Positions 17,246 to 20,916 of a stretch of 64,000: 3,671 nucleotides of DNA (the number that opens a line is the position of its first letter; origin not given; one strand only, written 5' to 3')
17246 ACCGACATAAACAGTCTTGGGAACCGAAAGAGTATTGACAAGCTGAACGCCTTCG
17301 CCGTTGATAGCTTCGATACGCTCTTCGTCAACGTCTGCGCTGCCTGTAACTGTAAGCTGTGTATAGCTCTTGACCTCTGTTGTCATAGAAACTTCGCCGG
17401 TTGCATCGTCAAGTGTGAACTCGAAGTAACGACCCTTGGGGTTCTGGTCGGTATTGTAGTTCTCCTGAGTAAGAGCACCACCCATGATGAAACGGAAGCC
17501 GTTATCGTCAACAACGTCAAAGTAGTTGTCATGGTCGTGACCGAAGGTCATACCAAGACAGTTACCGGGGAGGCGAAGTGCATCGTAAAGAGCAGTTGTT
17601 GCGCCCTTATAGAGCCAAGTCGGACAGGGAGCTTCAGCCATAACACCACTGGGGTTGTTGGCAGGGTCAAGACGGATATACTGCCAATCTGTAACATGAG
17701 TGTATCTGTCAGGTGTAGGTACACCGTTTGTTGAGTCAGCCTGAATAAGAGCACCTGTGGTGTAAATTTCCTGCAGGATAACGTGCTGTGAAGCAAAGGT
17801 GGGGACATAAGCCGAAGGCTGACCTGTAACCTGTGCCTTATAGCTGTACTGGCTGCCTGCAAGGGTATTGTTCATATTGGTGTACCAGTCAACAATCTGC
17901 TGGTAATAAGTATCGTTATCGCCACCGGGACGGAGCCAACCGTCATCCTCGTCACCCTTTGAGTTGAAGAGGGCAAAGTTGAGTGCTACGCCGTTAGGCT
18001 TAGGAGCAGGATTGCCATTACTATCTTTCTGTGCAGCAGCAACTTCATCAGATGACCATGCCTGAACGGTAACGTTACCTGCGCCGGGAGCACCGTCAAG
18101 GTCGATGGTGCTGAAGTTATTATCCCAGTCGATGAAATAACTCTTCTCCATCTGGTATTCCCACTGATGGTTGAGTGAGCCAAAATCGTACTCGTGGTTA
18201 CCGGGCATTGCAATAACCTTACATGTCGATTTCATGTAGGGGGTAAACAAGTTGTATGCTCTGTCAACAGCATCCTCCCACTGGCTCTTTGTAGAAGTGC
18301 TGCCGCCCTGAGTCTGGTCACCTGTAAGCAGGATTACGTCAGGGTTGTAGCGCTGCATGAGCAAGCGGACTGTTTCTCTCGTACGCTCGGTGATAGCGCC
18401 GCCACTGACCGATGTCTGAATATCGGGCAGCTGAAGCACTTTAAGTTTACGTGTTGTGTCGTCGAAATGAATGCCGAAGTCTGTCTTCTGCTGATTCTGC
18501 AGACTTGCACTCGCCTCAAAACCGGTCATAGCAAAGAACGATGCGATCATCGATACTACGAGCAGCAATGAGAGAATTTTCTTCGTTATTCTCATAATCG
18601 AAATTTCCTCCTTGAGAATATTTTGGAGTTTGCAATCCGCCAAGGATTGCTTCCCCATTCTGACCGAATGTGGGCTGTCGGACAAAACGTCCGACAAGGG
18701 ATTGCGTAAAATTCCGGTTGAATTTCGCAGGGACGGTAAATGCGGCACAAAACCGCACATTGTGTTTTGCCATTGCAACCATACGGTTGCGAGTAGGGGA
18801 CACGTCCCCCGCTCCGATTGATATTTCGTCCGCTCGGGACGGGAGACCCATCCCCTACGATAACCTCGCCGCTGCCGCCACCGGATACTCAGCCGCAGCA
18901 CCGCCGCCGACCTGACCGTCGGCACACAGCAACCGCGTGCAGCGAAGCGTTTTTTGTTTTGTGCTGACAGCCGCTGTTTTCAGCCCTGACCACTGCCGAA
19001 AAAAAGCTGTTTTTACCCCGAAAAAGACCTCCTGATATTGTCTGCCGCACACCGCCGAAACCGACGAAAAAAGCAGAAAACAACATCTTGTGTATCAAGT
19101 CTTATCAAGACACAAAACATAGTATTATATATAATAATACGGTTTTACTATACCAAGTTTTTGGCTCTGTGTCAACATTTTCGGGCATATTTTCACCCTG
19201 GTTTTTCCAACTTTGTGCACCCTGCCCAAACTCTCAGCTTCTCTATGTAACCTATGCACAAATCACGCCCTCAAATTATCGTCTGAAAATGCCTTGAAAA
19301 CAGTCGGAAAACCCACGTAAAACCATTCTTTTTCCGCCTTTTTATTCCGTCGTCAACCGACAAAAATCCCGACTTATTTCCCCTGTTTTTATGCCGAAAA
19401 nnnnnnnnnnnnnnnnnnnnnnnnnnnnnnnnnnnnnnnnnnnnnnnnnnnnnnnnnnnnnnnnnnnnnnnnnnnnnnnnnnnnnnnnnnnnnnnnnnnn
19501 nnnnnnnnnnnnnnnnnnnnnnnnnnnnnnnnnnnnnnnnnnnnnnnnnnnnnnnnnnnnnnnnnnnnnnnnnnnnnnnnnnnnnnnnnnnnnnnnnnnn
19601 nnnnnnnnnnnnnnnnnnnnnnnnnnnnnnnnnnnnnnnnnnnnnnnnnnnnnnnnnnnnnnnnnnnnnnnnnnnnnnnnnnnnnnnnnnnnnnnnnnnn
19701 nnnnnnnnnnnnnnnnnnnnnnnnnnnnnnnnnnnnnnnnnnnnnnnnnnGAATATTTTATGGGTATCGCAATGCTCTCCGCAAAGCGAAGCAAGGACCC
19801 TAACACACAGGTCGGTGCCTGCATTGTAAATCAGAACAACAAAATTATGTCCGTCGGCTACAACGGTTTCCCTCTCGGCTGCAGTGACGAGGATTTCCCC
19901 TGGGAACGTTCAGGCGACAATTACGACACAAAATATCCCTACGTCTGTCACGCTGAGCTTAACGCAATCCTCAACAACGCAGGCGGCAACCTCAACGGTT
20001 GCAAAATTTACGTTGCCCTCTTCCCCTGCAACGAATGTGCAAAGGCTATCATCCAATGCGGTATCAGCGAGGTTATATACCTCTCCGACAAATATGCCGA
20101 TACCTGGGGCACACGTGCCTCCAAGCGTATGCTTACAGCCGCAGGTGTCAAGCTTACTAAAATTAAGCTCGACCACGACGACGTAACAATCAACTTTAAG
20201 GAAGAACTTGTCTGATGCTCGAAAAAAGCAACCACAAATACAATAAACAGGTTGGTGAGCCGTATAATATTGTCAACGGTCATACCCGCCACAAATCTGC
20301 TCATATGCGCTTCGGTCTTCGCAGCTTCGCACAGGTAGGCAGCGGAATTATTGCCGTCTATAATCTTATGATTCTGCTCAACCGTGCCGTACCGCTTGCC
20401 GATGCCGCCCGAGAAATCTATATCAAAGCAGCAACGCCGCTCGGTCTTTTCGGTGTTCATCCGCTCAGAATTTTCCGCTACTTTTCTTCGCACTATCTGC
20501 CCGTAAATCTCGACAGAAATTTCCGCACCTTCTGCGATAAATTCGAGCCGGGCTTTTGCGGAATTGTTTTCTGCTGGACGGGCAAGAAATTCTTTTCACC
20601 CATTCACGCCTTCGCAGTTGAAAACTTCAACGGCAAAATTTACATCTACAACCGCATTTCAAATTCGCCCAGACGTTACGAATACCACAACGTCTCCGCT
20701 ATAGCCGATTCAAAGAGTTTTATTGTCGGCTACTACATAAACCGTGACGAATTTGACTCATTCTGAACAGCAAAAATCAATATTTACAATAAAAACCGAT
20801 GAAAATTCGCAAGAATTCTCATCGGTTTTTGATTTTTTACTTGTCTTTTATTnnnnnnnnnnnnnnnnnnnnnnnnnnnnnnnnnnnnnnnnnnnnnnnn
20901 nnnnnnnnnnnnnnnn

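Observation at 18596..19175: About 545-nt hairpin-dense, GC-enriched leader between a consensus promoter and the giant gene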

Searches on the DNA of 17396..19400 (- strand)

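Call 4: search_rna_families(source=window, start=18400, end=19400, threshold=evalue, max_evalue=10, show_alignments=3)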
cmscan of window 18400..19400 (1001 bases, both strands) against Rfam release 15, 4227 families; matches with E-value up to 10: 3.
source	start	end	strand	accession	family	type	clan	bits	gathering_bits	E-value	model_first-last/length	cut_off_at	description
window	19107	19174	-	RF03805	bpcv-mir-B1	Gene; miRNA;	-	20.5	90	0.14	1-72/72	no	bpcv-mir-B1 microRNA precursor family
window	18805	18899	-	RF03113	Poribacteria-1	Gene; sRNA;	-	19.9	74.2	0.83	1-107/107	no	Poribacteria-1 RNA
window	19006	19147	-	RF02933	ARRPOF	Gene; sRNA;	-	18.8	127.2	0.047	1-256/256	no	ARRPOF RNA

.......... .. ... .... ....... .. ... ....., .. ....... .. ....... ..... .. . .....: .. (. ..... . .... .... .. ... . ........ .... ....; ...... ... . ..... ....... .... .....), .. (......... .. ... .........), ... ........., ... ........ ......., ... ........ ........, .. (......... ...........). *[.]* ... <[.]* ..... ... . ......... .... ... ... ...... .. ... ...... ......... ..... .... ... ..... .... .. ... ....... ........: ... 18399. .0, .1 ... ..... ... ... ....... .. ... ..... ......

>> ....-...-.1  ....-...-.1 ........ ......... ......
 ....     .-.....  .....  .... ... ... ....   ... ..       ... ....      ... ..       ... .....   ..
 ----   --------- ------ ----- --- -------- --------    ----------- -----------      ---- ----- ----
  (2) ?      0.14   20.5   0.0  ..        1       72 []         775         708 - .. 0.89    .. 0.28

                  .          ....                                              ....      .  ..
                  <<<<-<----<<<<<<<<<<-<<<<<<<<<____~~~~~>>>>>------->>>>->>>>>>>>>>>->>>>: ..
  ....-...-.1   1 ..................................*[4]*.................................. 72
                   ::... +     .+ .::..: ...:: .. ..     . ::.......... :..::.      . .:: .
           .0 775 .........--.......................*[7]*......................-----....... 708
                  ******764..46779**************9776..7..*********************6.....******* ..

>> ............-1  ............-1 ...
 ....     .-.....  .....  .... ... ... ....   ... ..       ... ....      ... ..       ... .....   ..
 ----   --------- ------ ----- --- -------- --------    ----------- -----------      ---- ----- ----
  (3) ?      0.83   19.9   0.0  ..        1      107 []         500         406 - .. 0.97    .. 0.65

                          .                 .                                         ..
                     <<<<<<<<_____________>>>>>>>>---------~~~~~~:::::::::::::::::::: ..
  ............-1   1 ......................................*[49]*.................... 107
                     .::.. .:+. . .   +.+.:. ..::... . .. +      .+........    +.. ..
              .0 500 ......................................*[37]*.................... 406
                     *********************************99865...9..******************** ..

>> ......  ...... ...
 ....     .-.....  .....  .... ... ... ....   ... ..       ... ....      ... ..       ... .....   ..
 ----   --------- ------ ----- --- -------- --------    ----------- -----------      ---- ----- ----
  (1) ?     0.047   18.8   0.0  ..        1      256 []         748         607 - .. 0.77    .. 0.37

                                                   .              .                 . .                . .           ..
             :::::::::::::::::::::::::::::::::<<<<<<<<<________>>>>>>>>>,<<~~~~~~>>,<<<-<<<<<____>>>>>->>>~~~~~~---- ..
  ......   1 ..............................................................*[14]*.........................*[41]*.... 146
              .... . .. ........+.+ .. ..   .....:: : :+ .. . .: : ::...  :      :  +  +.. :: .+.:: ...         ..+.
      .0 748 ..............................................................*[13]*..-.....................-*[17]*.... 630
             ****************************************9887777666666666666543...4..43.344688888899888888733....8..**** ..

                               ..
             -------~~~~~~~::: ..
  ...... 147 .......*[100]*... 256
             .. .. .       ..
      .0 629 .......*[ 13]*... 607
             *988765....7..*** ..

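Call 77: search_dna_similar(query=window:18700-19150:-, collection=plasmids, mode=distant, max_rows=5)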
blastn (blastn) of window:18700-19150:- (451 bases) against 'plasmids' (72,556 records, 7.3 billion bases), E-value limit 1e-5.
No match.

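Call 84: search_rna_families(sources=[L001, L002, L004, L005, L006, L007, L008, L009, L010, L011, L012, L013, L014, L015, L032, L034], threshold=gathering)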
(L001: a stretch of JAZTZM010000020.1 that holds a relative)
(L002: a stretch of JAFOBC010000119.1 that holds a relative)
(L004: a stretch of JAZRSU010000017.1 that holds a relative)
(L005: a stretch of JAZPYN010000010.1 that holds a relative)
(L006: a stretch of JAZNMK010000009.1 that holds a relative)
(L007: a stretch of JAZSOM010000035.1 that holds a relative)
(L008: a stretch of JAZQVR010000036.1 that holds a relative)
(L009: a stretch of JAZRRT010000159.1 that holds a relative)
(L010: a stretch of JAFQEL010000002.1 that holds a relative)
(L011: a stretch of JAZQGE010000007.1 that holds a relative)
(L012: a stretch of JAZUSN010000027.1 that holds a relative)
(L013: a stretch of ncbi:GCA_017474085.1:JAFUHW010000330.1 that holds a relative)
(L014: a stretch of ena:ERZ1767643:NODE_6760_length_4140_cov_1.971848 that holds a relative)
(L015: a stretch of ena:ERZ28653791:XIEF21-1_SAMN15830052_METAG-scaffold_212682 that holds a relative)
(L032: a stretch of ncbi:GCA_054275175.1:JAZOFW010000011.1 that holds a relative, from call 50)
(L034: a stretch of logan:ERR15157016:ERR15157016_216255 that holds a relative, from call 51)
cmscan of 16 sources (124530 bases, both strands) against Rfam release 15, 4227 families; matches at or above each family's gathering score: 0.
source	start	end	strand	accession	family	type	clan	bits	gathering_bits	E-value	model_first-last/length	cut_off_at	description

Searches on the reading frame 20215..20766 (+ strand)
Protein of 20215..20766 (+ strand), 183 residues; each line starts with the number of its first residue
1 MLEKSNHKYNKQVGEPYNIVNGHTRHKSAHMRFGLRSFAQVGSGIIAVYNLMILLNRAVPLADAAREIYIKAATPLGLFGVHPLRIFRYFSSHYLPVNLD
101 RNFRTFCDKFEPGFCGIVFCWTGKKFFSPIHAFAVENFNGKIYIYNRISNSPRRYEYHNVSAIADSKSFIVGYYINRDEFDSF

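Call 20: search_protein_families(library=pfam, proteins=[window:20215-20766:+], max_evalue=0.001)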
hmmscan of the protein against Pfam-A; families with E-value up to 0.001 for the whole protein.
window:20215-20766:+ (183 aa): 0 families

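Call 43: find_homologous_proteins(query=window:20215-20766:+, max_evalue=0.00001)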
Query window:20215-20766:+ (183 aa): 26 proteins with E <= 0.00001 among 78 candidates.
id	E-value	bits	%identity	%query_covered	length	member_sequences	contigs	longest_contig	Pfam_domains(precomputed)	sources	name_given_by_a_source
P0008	3.6e-111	387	90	100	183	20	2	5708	-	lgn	-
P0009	1.7e-107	375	85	100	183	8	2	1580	-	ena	-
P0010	5.6e-107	373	88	100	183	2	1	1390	-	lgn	-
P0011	3.9e-100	351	81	100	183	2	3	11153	-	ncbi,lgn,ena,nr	ncbi:MAG: hypothetical protein IJ261_05495 [Clostridia bacterium]|nr:hypothetical protein [Clostridi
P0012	1.1e-97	343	80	99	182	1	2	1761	-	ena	-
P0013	2.3e-96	339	80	100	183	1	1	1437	-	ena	-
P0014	1.4e-95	336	78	100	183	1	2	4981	-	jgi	-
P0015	3.1e-95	335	76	100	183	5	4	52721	-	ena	-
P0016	2.2e-92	326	77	99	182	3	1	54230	-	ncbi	-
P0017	4.5e-92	325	76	100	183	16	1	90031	-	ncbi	-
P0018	5.3e-91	321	76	99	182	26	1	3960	-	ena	-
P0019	9.4e-91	321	77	99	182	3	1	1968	-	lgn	-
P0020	1.4e-89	317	76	99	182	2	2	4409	-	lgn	-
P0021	5.8e-89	315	73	100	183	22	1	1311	-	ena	-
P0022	1.3e-87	310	73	99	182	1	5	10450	-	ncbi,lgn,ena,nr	ncbi:MAG: hypothetical protein IIW48_03705 [Clostridia bacterium]|nr:hypothetical protein [Clostridi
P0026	2.7e-68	247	59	98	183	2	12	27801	-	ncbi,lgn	-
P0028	1.0e-65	239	60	98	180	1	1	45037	-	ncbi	-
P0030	3.4e-64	234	57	96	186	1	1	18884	-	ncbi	-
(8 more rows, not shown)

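Call 44: find_encoding_contigs(protein=P0026, flank=6000, max_places=4)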
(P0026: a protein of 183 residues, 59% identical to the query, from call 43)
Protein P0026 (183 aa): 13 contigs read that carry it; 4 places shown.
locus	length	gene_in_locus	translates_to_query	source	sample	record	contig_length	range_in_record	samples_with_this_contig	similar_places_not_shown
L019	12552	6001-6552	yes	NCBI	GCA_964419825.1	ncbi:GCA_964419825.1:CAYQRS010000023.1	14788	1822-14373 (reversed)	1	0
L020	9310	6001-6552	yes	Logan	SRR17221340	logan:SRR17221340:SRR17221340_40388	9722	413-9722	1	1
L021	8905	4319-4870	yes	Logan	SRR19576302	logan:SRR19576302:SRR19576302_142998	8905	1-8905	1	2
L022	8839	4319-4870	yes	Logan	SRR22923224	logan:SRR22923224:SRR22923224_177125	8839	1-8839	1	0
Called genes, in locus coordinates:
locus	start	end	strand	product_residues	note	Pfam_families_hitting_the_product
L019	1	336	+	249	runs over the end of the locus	?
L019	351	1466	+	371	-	PF00483:NTP_transferase, PF25247:LbH_GLGC (faint), PF24894:Hexapep_GlmU, PF25084:LbH_EIF2B (weak), PF25087:GMPPB_C (weak)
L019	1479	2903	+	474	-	PF08323:Glyco_transf_5, PF00534:Glycos_transf_1, PF13692:Glyco_trans_1_4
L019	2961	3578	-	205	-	PF12844:HTH_19, PF13560:HTH_31, PF01381:HTH_3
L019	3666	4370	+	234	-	PF00300:His_Phos_1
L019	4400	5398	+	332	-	PF01073:3Beta_HSD, PF01370:Epimerase, PF02719:Polysacc_synt_2, PF04321:RmlD_sub_bind, PF05368:NmrA, PF13460:NAD_binding_10, PF16363:GDP_Man_Dehyd, PF07993:NAD_binding_4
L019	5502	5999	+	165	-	PF00383:dCMP_cyt_deam_1, PF14437:MafB19-deam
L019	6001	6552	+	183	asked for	-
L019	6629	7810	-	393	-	PF00149:Metallophos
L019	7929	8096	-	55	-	PF07561:DUF1540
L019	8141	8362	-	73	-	PF04070:DUF378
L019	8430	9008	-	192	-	PF07155:ECF-ribofla_trS, PF12822:ECF_trnsprt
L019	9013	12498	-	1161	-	PF17757:UvrB_inter, PF02559:CarD_TRCF_RID, PF04851:ResIII, PF00270:DEAD, PF22590:Cas3-like_C_2 (faint), PF00271:Helicase_C, PF03461:TRCF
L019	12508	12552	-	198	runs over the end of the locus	PF01195:Pept_tRNA_hydro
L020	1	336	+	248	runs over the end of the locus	?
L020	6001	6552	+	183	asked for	-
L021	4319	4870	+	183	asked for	-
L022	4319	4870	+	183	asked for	-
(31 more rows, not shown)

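Call 45: find_encoding_contigs(protein=P0028, flank=6000, max_places=3)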
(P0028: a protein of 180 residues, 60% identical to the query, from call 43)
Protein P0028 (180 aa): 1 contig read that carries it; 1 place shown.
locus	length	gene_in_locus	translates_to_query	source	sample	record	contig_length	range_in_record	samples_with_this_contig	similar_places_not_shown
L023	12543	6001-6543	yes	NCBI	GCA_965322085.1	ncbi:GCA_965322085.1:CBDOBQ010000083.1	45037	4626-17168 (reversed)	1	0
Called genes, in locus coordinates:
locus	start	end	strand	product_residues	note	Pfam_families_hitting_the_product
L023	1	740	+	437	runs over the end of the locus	PF01494:FAD_binding_3 (weak), PF08491:SE (weak)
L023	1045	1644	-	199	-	PF21176:RecR_HhH, PF02132:RecR_ZnF (weak), PF13662:Toprim_4, PF01751:Toprim, PF21175:RecR_C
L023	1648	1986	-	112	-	PF02575:YbaB_DNA_bd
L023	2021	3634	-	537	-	PF05496:RuvB_N (faint), PF13177:DNA_pol3_delta2, PF00004:AAA, PF13401:AAA_22 (weak), PF22608:DNAX_ATPase_lid, PF12169:DNA_pol3_gamma3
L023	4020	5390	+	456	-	PF00324:AA_permease, PF03222:Trp_Tyr_perm (weak), PF13520:AA_permease_2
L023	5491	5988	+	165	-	PF00383:dCMP_cyt_deam_1, PF14437:MafB19-deam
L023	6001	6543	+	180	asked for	-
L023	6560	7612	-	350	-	PF01757:Acyl_transf_3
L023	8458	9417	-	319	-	PF00963:Cohesin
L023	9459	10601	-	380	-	PF00149:Metallophos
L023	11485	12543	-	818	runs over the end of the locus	PF13176:TPR_7 (faint), PF14559:TPR_19 (faint), PF13676:TIR_2, PF19789:DUF6273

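Call 46: find_encoding_contigs(protein=P0030, flank=6000, max_places=3)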
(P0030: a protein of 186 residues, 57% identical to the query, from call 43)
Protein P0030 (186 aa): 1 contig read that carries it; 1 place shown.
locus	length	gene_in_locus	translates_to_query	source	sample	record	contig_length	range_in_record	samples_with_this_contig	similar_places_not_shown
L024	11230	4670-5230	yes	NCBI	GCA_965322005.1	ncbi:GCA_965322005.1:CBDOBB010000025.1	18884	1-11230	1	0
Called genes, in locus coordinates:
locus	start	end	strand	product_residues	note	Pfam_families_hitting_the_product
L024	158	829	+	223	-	PF00072:Response_reg, PF00486:Trans_reg_C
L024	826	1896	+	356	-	PF00512:HisKA, PF02518:HATPase_c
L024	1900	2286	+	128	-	-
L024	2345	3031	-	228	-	-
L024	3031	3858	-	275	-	PF16481:DUF5058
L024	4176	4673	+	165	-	PF00383:dCMP_cyt_deam_1, PF14437:MafB19-deam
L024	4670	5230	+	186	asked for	-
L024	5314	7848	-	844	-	PF00512:HisKA, PF02518:HATPase_c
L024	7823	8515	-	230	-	PF00072:Response_reg, PF00486:Trans_reg_C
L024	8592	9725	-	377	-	PF07470:Glyco_hydro_88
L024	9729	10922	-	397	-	PF00534:Glycos_transf_1, PF13692:Glyco_trans_1_4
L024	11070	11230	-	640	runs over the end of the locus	PF01476:LysM (weak), PF07501:G5, PF01551:Peptidase_M23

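Call 48: find_encoding_contigs(protein=P0022, flank=3500, max_places=5)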
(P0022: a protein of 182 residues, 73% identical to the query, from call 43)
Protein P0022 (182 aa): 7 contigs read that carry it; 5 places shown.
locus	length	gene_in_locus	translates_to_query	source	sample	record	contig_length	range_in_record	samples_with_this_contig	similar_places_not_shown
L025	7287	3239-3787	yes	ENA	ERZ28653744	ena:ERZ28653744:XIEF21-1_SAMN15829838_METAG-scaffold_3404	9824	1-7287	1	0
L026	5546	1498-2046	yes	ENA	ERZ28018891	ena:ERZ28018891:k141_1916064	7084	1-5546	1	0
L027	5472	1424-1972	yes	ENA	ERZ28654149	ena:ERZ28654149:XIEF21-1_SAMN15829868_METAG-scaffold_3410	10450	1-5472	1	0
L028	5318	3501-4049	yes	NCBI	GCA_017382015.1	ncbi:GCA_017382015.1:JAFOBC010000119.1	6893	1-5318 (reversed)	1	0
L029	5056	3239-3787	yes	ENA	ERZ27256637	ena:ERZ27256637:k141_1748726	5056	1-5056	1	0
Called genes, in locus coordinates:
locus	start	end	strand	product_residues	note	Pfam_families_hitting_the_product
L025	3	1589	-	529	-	?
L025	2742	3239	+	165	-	PF00383:dCMP_cyt_deam_1, PF14437:MafB19-deam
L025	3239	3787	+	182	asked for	-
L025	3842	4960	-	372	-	PF07470:Glyco_hydro_88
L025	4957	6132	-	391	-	PF00534:Glycos_transf_1, PF13692:Glyco_trans_1_4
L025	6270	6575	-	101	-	-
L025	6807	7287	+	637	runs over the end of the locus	PF13727:CoA_binding_3, PF01073:3Beta_HSD, PF01370:Epimerase, PF02719:Polysacc_synt_2, PF04321:RmlD_sub_bind, PF16363:GDP_Man_Dehyd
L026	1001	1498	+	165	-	PF00383:dCMP_cyt_deam_1, PF14437:MafB19-deam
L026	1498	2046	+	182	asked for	-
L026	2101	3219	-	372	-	PF07470:Glyco_hydro_88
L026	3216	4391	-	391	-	PF00534:Glycos_transf_1, PF13692:Glyco_trans_1_4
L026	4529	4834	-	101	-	-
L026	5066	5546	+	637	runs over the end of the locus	PF13727:CoA_binding_3, PF01073:3Beta_HSD, PF01370:Epimerase, PF02719:Polysacc_synt_2, PF04321:RmlD_sub_bind, PF16363:GDP_Man_Dehyd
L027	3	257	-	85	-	?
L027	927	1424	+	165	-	PF00383:dCMP_cyt_deam_1, PF14437:MafB19-deam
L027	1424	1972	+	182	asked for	-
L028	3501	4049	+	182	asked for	-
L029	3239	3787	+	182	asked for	-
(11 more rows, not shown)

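Call 49: find_encoding_contigs(protein=P0015, flank=3500, max_places=4)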
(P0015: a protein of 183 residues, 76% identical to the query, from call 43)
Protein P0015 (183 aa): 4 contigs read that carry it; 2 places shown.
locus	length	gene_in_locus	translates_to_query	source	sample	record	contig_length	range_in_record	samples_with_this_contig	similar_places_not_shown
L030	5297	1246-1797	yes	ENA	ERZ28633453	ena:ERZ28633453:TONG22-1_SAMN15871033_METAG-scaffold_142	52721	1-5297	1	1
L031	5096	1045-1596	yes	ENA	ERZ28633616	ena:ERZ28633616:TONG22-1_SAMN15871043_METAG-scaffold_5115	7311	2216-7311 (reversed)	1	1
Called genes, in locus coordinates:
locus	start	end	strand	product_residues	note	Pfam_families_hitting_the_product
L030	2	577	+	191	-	?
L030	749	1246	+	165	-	PF00383:dCMP_cyt_deam_1, PF14437:MafB19-deam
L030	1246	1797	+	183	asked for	-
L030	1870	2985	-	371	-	PF07470:Glyco_hydro_88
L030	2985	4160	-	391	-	PF00534:Glycos_transf_1, PF13692:Glyco_trans_1_4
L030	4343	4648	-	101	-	-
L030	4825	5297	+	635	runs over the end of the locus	PF13727:CoA_binding_3, PF02254:TrkA_N (faint), PF01073:3Beta_HSD, PF01370:Epimerase, PF02719:Polysacc_synt_2, PF04321:RmlD_sub_bind, PF16363:GDP_Man_Dehyd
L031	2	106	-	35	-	?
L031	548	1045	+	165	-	PF00383:dCMP_cyt_deam_1, PF14437:MafB19-deam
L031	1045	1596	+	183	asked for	-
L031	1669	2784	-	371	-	PF07470:Glyco_hydro_88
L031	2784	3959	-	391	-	PF00534:Glycos_transf_1, PF13692:Glyco_trans_1_4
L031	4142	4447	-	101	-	-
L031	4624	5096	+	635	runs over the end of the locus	PF13727:CoA_binding_3, PF02254:TrkA_N (faint), PF01073:3Beta_HSD, PF01370:Epimerase, PF02719:Polysacc_synt_2, PF04321:RmlD_sub_bind, PF16363:GDP_Man_Dehyd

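Call 50: find_encoding_contigs(protein=P0017, flank=3500, max_places=3)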
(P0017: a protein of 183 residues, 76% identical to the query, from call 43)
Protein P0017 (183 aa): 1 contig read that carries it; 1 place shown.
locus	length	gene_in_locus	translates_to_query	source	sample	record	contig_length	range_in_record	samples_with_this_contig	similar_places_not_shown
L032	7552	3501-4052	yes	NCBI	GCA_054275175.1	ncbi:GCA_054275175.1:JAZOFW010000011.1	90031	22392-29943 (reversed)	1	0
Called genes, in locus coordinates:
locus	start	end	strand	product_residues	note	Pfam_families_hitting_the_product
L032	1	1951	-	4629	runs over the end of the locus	PF00149:Metallophos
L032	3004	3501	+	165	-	PF00383:dCMP_cyt_deam_1, PF14437:MafB19-deam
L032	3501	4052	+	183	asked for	-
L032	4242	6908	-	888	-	PF00512:HisKA, PF02518:HATPase_c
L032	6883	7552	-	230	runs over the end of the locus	PF00072:Response_reg, PF00486:Trans_reg_C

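Call 51: find_encoding_contigs(protein=P0011, flank=3500, max_places=3)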
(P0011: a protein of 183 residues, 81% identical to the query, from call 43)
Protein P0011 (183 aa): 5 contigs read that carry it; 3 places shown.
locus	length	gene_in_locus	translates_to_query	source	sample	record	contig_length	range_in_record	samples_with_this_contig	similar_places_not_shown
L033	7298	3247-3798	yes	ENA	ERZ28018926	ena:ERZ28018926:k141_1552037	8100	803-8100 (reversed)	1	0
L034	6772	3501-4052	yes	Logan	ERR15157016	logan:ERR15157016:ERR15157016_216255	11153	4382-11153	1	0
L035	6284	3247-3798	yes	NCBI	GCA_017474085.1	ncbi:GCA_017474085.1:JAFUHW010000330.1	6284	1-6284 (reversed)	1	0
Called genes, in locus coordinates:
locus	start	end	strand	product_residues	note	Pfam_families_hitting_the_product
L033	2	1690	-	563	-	?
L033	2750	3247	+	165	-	PF00383:dCMP_cyt_deam_1, PF14437:MafB19-deam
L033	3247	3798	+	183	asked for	-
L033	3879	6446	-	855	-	PF00512:HisKA, PF02518:HATPase_c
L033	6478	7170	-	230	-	PF00072:Response_reg, PF00486:Trans_reg_C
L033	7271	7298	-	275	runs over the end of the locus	?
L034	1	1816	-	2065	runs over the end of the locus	?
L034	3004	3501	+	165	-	PF00383:dCMP_cyt_deam_1, PF14437:MafB19-deam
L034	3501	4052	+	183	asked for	-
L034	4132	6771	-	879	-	?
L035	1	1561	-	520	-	PF00149:Metallophos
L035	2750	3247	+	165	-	PF00383:dCMP_cyt_deam_1, PF14437:MafB19-deam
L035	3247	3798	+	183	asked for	-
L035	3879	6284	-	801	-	PF00512:HisKA, PF02518:HATPase_c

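Call 75: search_protein_families(library=ncbifam, proteins=[window:20215-20766:+], max_evalue=0.001)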
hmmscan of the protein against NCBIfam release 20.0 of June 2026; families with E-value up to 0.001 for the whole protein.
window:20215-20766:+ (183 aa): 0 families
